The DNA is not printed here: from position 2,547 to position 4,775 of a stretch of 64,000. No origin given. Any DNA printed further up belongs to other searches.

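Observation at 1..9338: Gene cluster that reads as a complete anaerobic pyrogallol/phloroglucinol fermentation pathway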

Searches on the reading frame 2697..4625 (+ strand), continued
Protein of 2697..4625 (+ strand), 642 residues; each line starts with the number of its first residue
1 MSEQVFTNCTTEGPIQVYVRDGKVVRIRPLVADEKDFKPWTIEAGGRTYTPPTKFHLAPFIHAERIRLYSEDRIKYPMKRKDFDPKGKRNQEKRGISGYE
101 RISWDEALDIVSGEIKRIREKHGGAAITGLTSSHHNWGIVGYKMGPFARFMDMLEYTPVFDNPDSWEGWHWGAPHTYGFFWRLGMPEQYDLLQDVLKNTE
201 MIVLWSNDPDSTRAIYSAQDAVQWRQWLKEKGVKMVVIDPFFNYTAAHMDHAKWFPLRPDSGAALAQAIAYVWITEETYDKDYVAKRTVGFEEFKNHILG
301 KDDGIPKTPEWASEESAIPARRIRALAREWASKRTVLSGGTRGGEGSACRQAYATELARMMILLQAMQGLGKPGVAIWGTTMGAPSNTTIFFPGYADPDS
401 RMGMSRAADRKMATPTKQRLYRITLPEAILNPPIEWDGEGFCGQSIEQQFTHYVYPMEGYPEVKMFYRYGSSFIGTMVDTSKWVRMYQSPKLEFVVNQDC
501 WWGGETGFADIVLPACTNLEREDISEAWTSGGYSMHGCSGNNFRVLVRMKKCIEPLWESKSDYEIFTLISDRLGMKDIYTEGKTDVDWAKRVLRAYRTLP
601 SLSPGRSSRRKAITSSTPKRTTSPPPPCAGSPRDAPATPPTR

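Call 33: search_solved_structures(query=L001:898-3519:+, max_evalue=1e-100, show_alignments=1)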
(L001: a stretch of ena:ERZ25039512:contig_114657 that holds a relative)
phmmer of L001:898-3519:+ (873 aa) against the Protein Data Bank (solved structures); distinct sequences matched with E-value up to 1e-100: 1.
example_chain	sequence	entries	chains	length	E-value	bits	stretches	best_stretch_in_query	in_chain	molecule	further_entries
4v4c_A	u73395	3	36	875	4.6e-127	428.6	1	25-836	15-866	Pyrogallol hydroxytransferase large subunit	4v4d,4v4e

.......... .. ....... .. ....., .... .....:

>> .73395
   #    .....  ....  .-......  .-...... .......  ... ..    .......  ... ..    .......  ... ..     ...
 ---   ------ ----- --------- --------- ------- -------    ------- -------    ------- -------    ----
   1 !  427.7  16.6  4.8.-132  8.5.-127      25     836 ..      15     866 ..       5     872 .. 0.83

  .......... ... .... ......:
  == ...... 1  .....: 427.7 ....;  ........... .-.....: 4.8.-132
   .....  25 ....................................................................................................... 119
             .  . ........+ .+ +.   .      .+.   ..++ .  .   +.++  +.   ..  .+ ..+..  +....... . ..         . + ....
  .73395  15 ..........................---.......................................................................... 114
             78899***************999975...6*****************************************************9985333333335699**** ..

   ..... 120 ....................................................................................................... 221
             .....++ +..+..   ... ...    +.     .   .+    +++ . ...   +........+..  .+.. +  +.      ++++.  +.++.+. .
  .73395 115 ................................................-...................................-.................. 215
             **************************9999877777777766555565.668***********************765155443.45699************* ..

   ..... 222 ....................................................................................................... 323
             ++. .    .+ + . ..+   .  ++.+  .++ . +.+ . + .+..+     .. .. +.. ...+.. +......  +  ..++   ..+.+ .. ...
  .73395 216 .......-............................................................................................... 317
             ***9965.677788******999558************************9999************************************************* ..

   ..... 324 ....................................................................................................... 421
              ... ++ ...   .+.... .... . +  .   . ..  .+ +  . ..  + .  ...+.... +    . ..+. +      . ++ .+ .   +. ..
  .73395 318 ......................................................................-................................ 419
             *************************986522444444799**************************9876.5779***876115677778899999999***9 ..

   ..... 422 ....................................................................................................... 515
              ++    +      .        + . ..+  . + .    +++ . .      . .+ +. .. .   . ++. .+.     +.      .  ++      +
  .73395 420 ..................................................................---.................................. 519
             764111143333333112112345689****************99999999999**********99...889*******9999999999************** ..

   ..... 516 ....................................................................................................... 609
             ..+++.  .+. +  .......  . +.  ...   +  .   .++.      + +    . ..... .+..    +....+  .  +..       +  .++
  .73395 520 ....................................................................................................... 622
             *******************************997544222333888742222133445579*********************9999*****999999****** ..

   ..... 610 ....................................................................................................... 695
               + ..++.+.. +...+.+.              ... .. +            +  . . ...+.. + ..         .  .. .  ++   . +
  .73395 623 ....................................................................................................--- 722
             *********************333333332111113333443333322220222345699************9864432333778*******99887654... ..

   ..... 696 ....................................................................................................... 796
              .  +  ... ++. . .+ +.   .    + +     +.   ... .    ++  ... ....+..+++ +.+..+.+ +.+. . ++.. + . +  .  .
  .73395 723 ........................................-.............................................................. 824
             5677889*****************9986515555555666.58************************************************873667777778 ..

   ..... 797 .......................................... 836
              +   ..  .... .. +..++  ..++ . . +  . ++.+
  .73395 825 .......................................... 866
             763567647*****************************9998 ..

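Call 34: search_solved_structures(query=P0001, max_evalue=1e-100, show_alignments=1)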
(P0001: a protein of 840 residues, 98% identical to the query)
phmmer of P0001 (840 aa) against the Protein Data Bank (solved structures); distinct sequences matched with E-value up to 1e-100: 1.
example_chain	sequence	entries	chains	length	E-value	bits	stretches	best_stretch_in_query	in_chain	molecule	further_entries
4v4c_A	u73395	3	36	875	1.4e-258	863.3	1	6-838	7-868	Pyrogallol hydroxytransferase large subunit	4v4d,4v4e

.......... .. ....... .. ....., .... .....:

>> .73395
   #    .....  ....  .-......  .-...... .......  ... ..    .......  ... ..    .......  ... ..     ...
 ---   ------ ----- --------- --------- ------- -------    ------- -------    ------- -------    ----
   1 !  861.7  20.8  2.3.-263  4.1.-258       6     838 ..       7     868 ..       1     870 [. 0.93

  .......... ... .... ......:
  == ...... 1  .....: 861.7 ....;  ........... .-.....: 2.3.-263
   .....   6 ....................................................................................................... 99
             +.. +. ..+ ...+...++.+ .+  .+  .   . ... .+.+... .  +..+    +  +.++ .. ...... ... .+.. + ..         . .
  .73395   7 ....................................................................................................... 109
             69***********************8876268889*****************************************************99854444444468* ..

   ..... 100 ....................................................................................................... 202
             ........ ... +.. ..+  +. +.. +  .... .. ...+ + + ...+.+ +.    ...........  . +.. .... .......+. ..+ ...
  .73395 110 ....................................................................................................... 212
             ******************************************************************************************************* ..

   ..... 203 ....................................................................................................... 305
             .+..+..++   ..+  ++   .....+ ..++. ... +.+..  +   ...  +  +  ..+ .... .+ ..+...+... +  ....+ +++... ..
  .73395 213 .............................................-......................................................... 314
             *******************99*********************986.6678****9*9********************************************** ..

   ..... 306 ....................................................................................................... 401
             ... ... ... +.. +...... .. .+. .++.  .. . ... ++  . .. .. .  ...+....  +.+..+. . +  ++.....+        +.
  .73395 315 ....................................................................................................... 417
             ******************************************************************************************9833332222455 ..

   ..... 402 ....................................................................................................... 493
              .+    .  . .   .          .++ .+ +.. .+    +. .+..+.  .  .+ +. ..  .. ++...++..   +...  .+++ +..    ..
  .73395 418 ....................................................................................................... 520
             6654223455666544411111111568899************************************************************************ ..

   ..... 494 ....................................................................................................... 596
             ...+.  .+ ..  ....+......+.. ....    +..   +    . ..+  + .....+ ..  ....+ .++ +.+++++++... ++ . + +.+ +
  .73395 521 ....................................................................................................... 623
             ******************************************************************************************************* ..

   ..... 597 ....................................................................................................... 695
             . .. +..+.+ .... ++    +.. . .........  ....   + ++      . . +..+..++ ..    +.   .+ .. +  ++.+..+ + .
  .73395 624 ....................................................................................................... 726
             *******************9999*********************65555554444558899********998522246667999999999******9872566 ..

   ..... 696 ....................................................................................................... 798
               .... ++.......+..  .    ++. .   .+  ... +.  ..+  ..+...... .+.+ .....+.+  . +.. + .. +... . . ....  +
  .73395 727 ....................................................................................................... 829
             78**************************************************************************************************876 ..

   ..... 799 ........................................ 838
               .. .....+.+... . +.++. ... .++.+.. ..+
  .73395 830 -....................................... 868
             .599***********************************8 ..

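Call 45: find_related_loci(query=A1, collection=genome_contigs, flank=10000)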
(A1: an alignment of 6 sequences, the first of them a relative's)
Query A1 (840 aa) in genome_contigs; peptide patterns used: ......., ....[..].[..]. (x = any residue, [..] = any of these).
600 stretches matched a pattern (row limit reached: there are more); 545 encode a relative of the query (tblastn E <= 1e-3); the best 80 are kept; 80 distinct loci.
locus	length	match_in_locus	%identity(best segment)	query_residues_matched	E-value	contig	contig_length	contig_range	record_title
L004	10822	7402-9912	84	1-838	0e+0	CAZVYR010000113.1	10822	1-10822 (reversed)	MAG TPA_asm: uncultured Leptospirales bacterium isolate binchicken_co129_857 genome assembly, contig: NODE_19303_length_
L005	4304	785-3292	82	1-837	0e+0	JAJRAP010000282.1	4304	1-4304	MAG: Candidatus Methanoperedens sp. isolate OWC_0015 OWC_0015_k121_23828098, whole genome shotgun sequence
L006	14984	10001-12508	75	3-838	0e+0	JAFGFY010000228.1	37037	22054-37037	MAG: Deltaproteobacteria bacterium isolate Zod_Metabat.1351 k87_7753267, whole genome shotgun sequence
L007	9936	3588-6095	74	1-838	0e+0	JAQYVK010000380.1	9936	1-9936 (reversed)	MAG: Desulfatiglandales bacterium isolate SG_15_bin78 SG_15_bin.78.orig_15_c_000000494514, whole genome shotgun sequence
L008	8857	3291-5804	71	1-838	0e+0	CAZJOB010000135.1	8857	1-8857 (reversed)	MAG TPA_asm: uncultured Desulfatiglans sp. isolate SRP192927_co6_698 genome assembly, contig: NODE_20781_length_8857_cov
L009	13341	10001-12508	72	3-838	0e+0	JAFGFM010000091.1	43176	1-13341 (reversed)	MAG: Deltaproteobacteria bacterium isolate Zod_Metabat.1317 k87_3889873, whole genome shotgun sequence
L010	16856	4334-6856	71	1-839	0e+0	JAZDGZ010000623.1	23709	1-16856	MAG: Pseudomonadota bacterium isolate MEGAHIT-group-0.292 k141_566485, whole genome shotgun sequence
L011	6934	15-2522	69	3-838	0e+0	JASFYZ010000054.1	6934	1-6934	MAG: Desulfobacterium sp. isolate MAY_MAG_00012 ALL_000000013254, whole genome shotgun sequence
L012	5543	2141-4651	70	1-838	0e+0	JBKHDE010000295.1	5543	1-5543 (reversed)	MAG: Desulfococcaceae bacterium isolate D1M03_4 NODE_8262_length_5543_cov_7.400692, whole genome shotgun sequence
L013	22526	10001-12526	70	1-838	0e+0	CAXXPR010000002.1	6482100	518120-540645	MAG: Desulfatiglandales bacterium isolate a8f5a47d-4dac-4919-b032-e1fff6f47f18 genome assembly, contig: contig_2, whole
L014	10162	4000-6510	70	1-838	0e+0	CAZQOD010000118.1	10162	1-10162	MAG TPA_asm: uncultured Desulfopila sp. isolate binchicken_co67_251 genome assembly, contig: NODE_7287_length_10162_cov_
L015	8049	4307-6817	69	1-838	0e+0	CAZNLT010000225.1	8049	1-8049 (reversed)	MAG TPA_asm: uncultured Desulfobacterales bacterium isolate binchicken_co8_349 genome assembly, contig: NODE_17585_lengt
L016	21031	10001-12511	71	1-838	0e+0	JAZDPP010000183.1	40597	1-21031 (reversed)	MAG: Pseudomonadota bacterium isolate MEGAHIT-group-0.852 k141_7056878, whole genome shotgun sequence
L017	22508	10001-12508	68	3-838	0e+0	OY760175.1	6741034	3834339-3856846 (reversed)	MAG: uncultured Desulfospira sp. isolate 271fe3a7-c87a-42bf-b72a-f39fa9e244f5 genome assembly, chromosome: 1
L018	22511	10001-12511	69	1-838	0e+0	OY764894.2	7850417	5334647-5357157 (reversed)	MAG: uncultured Desulfobacterium sp. isolate 35125921-b51f-40db-957b-bccbeeb29ead genome assembly, chromosome: 1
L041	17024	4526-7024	65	1-838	0e+0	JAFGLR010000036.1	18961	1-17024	MAG: Dehalococcoidales bacterium isolate Zod_Metabat.409 k87_2021650, whole genome shotgun sequence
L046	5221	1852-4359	62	1-838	0e+0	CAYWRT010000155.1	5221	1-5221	MAG TPA_asm: uncultured Dehalococcoidaceae bacterium isolate SRP214966_co4_508 genome assembly, contig: NODE_23728_lengt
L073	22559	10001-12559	59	3-838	0e+0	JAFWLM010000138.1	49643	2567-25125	MAG: Lachnospiraceae bacterium isolate RGIG5848 Sheep_Jejunum-2__c345295, whole genome shotgun sequence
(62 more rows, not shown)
